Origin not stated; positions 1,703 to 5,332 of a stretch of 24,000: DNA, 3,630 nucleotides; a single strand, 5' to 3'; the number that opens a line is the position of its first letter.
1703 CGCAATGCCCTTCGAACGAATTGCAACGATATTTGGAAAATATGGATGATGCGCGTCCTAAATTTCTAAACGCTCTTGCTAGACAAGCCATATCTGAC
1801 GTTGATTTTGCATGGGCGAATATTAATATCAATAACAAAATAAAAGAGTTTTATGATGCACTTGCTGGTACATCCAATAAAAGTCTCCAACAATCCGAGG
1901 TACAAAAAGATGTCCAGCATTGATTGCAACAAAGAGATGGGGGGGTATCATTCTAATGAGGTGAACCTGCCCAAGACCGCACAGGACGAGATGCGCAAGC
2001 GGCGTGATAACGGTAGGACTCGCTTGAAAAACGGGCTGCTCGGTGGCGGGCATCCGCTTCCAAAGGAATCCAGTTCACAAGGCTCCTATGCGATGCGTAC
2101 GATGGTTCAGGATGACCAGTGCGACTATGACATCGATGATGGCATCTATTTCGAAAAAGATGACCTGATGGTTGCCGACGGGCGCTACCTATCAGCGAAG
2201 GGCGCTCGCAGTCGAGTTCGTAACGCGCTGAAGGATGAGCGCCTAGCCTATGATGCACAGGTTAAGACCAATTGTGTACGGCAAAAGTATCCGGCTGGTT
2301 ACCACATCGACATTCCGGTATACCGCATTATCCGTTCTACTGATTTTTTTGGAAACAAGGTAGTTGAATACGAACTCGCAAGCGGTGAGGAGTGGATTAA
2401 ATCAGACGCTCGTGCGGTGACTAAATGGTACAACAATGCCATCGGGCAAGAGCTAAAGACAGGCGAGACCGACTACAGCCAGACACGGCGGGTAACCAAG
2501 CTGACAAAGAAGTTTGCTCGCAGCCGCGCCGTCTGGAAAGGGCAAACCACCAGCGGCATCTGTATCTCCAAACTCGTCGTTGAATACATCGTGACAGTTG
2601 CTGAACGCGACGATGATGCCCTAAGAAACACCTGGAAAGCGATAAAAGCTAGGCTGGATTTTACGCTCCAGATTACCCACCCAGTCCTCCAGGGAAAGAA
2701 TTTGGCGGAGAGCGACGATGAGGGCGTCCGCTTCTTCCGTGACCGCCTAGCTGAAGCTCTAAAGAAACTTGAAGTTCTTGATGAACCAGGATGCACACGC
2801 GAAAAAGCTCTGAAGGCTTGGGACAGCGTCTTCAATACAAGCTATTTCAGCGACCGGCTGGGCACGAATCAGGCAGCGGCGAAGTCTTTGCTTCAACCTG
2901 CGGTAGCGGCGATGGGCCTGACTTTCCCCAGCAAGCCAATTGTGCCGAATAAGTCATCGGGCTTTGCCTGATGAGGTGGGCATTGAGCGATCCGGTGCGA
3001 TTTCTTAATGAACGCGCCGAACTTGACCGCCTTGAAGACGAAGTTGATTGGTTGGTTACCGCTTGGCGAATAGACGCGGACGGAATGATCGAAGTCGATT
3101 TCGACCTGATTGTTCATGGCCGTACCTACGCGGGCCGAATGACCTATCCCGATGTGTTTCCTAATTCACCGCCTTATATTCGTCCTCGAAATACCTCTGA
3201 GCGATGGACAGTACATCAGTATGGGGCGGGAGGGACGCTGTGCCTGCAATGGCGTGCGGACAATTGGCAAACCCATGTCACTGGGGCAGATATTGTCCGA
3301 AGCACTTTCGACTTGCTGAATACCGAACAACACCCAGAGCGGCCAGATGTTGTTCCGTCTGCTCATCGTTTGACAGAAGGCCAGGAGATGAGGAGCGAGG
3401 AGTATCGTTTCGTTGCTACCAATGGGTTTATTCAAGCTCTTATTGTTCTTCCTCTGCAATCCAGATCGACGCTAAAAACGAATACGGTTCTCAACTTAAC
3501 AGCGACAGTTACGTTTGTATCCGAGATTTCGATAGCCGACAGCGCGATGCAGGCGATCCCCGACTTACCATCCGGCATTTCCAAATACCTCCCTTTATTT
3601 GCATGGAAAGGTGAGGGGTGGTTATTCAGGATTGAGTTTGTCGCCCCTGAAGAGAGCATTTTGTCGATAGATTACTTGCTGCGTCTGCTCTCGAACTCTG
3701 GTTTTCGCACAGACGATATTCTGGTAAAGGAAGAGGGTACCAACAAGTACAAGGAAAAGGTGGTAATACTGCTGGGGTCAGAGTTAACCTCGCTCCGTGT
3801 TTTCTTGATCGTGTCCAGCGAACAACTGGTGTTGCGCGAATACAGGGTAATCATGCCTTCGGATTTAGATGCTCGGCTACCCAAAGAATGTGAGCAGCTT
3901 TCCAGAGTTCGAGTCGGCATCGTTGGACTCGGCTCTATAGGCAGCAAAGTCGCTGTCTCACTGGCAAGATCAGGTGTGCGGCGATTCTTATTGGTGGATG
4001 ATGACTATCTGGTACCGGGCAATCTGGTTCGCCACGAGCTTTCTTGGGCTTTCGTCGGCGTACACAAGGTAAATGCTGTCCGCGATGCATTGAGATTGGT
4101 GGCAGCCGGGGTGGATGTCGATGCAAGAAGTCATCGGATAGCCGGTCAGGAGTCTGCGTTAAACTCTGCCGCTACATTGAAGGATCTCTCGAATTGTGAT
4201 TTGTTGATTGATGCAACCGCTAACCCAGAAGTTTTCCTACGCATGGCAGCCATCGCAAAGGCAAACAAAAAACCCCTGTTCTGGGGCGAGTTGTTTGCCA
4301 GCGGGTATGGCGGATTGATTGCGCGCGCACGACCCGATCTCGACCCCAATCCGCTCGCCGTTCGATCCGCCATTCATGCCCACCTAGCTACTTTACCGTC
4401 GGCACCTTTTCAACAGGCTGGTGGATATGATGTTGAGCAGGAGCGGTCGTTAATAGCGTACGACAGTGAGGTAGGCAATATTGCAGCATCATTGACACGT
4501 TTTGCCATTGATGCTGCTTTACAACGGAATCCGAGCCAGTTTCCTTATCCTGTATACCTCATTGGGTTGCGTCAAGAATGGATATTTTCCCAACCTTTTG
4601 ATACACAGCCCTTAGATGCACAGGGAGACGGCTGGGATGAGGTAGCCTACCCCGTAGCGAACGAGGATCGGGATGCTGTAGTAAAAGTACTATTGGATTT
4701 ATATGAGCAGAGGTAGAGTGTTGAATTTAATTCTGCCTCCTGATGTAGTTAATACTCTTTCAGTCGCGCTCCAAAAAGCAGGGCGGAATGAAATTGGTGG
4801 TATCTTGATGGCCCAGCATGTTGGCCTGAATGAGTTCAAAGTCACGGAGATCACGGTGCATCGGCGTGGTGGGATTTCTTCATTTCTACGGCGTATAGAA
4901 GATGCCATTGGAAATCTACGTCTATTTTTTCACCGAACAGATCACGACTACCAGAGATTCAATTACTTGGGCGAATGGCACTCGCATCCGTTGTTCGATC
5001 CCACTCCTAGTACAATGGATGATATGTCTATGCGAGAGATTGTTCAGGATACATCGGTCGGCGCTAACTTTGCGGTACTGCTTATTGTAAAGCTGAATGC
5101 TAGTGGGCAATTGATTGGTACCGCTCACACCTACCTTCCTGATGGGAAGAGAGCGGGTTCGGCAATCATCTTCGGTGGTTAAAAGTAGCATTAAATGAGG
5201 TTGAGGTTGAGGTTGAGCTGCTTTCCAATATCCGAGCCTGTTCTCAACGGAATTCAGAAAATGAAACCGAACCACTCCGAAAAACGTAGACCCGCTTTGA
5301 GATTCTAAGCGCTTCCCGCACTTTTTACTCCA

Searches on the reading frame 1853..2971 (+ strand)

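Call 8: search_protein_families(library=pfam, proteins=[window:1853-2971:+], max_evalue=0.001)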
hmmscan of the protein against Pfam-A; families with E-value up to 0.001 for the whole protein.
window:1853-2971:+ (372 aa): 1 family
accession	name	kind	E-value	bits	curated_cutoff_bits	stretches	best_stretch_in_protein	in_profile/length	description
PF21654.3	DncV-like_NTFase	-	2.5e-19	70.4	24.9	1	74-157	4-90/90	Cyclic GMP-AMP synthase DncV-like, nucleotidyltransferase domain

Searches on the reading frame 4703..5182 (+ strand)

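Call 8: search_protein_families(library=pfam, proteins=[window:4703-5182:+], max_evalue=0.001)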
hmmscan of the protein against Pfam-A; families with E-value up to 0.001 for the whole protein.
window:4703-5182:+ (159 aa): 1 family
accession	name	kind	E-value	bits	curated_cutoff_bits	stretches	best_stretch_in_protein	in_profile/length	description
PF14464.11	Prok-JAB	-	5.7e-09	36.3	25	1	14-130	3-102/114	Prokaryotic homologs of the JAB domain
